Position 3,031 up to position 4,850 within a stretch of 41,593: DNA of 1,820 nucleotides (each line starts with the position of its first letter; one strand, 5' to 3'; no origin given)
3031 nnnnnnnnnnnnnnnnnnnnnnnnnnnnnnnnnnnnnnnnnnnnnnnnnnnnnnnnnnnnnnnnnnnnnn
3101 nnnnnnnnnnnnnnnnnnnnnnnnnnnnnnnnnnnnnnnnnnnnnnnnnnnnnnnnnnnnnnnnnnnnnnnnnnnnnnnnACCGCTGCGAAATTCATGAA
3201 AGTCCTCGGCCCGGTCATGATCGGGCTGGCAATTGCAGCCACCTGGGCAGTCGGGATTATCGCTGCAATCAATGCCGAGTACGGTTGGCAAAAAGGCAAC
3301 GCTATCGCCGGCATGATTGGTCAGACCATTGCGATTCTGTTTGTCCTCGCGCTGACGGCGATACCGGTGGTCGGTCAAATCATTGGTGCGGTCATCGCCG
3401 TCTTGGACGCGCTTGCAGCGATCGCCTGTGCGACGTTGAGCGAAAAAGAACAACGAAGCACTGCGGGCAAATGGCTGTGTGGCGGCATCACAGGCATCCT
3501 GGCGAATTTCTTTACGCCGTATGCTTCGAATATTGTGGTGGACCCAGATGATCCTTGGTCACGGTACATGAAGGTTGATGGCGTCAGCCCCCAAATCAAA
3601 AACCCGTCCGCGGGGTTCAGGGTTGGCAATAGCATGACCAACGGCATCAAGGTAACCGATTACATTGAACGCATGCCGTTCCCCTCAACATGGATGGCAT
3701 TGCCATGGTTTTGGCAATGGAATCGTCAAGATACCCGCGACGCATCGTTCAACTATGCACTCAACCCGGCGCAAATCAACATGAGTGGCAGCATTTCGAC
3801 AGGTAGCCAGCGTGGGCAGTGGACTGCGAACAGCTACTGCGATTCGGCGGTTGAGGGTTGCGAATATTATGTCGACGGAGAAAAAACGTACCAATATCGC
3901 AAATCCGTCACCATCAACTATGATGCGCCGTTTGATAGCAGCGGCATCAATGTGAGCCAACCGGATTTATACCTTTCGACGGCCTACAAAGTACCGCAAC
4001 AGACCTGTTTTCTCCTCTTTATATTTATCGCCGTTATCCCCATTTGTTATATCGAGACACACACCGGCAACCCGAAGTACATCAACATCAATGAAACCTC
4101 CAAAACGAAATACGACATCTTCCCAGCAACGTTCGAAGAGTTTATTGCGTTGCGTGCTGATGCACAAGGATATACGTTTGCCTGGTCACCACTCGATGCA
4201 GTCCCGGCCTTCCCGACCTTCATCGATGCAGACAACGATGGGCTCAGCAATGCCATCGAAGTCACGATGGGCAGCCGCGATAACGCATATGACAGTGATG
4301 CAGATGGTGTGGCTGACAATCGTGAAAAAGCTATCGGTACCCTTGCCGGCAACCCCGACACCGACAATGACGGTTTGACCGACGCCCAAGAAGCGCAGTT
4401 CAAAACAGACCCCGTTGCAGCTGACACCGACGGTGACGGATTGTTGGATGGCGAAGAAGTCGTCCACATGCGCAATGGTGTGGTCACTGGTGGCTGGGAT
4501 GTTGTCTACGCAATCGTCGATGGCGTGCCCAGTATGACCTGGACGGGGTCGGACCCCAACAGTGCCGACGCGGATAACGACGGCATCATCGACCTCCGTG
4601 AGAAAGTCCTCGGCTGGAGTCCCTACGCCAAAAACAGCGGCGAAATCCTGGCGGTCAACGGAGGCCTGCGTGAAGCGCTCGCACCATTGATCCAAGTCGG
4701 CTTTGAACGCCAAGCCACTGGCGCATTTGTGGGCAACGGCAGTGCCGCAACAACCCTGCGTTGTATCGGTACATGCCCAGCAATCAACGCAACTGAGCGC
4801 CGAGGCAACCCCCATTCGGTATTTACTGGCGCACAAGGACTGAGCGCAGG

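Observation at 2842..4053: Polytopic Ala/Gly-rich hydrophobic module buried about 890 aa into a giant, otherwise extracellular-type protein and bracketed by Ca-binding TSP3 repeats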

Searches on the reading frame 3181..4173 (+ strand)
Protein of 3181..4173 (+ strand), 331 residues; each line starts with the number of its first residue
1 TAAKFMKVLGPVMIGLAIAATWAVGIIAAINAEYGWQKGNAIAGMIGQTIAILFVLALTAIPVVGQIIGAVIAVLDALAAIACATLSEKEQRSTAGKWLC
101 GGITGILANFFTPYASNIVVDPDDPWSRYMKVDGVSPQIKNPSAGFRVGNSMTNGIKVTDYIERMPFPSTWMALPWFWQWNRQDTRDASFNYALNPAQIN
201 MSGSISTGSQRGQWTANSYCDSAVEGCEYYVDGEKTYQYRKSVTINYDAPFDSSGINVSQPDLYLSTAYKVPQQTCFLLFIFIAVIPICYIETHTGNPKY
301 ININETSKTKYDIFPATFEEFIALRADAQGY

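Call 22: search_protein_families(library=pfam, proteins=[window:3181-4173:+], max_evalue=10)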
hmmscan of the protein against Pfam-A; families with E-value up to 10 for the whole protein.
window:3181-4173:+ (331 aa): 2 families
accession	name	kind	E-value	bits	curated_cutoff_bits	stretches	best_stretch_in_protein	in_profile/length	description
PF07264.17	EI24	-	1.7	9.2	32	1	12-74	76-143/199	Sulfate transporter CysZ/Etoposide-induced protein 2.4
PF18287.6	Hfx_Cass5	-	6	7.6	25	0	21-36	54-69/77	Integron Cassette Protein Hfx_Cass5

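Call 30: search_solved_structures(query=A2, max_evalue=10)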
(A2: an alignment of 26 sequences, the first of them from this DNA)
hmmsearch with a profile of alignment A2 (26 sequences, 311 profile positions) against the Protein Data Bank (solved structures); distinct sequences matched with E-value up to 10: 1.
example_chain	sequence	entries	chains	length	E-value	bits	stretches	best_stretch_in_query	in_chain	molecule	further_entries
2m0q_A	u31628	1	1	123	0.79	12.3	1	26-72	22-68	Potassium voltage-gated channel subfamily E member 2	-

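Call 31: find_homologous_proteins(query=A2, max_evalue=0.00001)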
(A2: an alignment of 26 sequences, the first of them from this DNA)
Query A2 (26 sequences) (331 aa, profile of the alignment): 4 proteins with E <= 0.00001 among 8000 candidates.
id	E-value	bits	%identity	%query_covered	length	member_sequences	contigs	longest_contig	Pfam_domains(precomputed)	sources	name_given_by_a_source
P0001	7.2e-69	251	69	92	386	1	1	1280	-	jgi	jgi:hypothetical protein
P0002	1.1e-43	168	57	66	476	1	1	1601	-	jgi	jgi:hypothetical protein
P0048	1.0e-26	112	51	48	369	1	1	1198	-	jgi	jgi:hypothetical protein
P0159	9.0e-24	103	43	16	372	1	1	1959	-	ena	-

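Call 38: predict_structure(alignment_id=A2)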
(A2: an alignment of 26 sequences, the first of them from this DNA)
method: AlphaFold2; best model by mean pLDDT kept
length: 331 residues; sequences in the alignment: 26
mean_pLDDT: 81.7   pTM: 0.71
mean pLDDT of the five models: 81.7, 80.2, 80.0, 79.9, 76.7
residues with pLDDT >= 90: 103; 70-90: 172; 50-70: 48; < 50: 8
segments of 3 or more residues with pLDDT < 50: 221-226
pLDDT, mean of each block of 10 residues (from residue 1): 64 72 71 66 83 85 88 91 86 78 87 88 64 89 91 93 82 90 91 93 90 78 47 65 94 86 92 92 89 86 80 81 66 56
secondary structure, 60 per line:
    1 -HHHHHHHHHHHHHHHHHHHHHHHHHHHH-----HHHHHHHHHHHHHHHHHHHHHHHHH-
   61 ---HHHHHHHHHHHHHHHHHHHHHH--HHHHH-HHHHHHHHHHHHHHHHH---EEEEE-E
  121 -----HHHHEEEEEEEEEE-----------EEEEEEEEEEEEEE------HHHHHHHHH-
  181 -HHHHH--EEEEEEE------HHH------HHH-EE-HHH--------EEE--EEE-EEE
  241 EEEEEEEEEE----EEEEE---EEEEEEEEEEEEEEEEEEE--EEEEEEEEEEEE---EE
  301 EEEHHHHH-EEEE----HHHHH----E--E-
elements in order: H2-29 H35-59 H64-85 H88-92 H94-110 E114-118 H126-129 E130-139 E151-164 H171-179 H182-186 E189-195 E229-231 E234-236 E238-250 E255-259 E263-281 E284-295 E299-303 H304-308 E310-313 H318-322

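Call 40: fold_search(model_id=the predicted structure, library=pdb)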
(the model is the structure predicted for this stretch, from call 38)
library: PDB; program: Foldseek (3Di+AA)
matches with E <= 10: 338; with E <= 0.001: 0
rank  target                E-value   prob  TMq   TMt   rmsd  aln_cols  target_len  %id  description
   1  8rkf_A                3.6e-02  0.06  0.09  0.13  24.8       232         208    5  Crystal structure of the ZP-N1 and ZP-N2 domains of human ZP2 (hZP2-N1N2) (released 2024-03-13)
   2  9lgg_D                4.0e-02  0.20  0.09  0.12  15.1       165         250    8  Crystal structure of the human MuSK(Ig3_Fz)/L1 peptide complex (released 2025-12-03)
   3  1bf5_A                5.4e-02  0.11  0.12  0.09  19.4       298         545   10  TYROSINE PHOSPHORYLATED STAT-1/DNA COMPLEX (released 1998-08-12)
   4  9lgg_B                5.7e-02  0.18  0.10  0.12  15.3       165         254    8  Crystal structure of the human MuSK(Ig3_Fz)/L1 peptide complex (released 2025-12-03)
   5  8b0g_C                6.4e-02  0.04  0.08  0.05  42.4       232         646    9  2C9, C5b9-CD59 structure (released 2023-02-22)
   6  5d39_C                6.8e-02  0.10  0.13  0.09  21.3       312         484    9  Transcription factor-DNA complex (released 2016-08-10)
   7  8b0f_C                6.8e-02  0.03  0.08  0.05  43.5       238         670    9  CryoEM structure of C5b8-CD59 (released 2023-02-22)
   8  8bz4_B                8.1e-02  0.25  0.23  0.15  15.0       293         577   10  Crystal structure of the apo form of the L. monocytogenes RmlT (released 2023-12-27)
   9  9lgg_A                1.1e-01  0.14  0.10  0.12  15.3       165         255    8  Crystal structure of the human MuSK(Ig3_Fz)/L1 peptide complex (released 2025-12-03)
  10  9rsu_A                1.1e-01  0.06  0.14  0.16  26.7       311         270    6  NetF pore structure (released 2026-02-18)
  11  9lgg_C                1.1e-01  0.14  0.10  0.12  15.3       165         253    7  Crystal structure of the human MuSK(Ig3_Fz)/L1 peptide complex (released 2025-12-03)
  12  6u2s                  1.2e-01  0.04  0.10  0.10  26.7       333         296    7  Structure-based discovery of a novel small-molecule inhibitor of methicillin-resistant S. aureus (released 2020-03-25)
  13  5nzr_G                1.3e-01  0.16  0.15  0.07  17.7       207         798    8  The structure of the COPI coat leaf (released 2017-06-28)
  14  5nzr_K                1.3e-01  0.09  0.15  0.10  24.3       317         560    8  The structure of the COPI coat leaf (released 2017-06-28)
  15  7nuf_A                1.4e-01  0.09  0.13  0.09  18.6       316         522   10  Vaccinia virus protein 018 in complex with STAT1 (released 2021-07-28)
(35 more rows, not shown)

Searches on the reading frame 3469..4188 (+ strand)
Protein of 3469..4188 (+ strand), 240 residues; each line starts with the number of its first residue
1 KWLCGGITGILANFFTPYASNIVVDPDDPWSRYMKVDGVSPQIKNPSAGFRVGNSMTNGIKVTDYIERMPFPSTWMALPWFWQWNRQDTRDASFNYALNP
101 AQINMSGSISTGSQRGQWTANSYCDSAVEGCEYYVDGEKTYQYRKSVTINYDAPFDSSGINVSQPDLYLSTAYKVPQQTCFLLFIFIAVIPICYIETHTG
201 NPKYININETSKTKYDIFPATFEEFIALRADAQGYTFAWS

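Call 47: find_homologous_proteins(query=A3, max_evalue=0.00001)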
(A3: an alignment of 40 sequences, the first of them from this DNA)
Query A3 (40 sequences) (240 aa, profile of the alignment): 1 proteins with E <= 0.00001 among 2376 candidates.
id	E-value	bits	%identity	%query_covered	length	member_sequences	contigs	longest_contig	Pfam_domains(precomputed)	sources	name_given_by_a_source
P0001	2.0e-42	164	70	88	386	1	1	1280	-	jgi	jgi:hypothetical protein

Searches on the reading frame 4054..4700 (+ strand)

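Call 63: search_protein_families(library=pfam, proteins=[window:4054-4700:+], max_evalue=1)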
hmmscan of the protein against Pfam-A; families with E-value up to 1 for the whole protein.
window:4054-4700:+ (215 aa): 4 families
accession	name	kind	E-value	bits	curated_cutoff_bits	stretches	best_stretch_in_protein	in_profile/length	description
PF18884.5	TSP3_bac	-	2.1e-18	66.3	25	3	102-120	1-19/22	Bacterial TSP3 repeat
PF00036.39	EF-hand_1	-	0.028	14.4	25.4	1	123-139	9-25/29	EF hand domain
PF03495.19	Binary_toxB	-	0.12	13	25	1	80-142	2-66/78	Clostridial binary toxin B/anthrax toxin PA Ca-binding domain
PF13202.12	EF-hand_5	-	0.29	11.2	25.9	1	122-135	7-20/25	EF hand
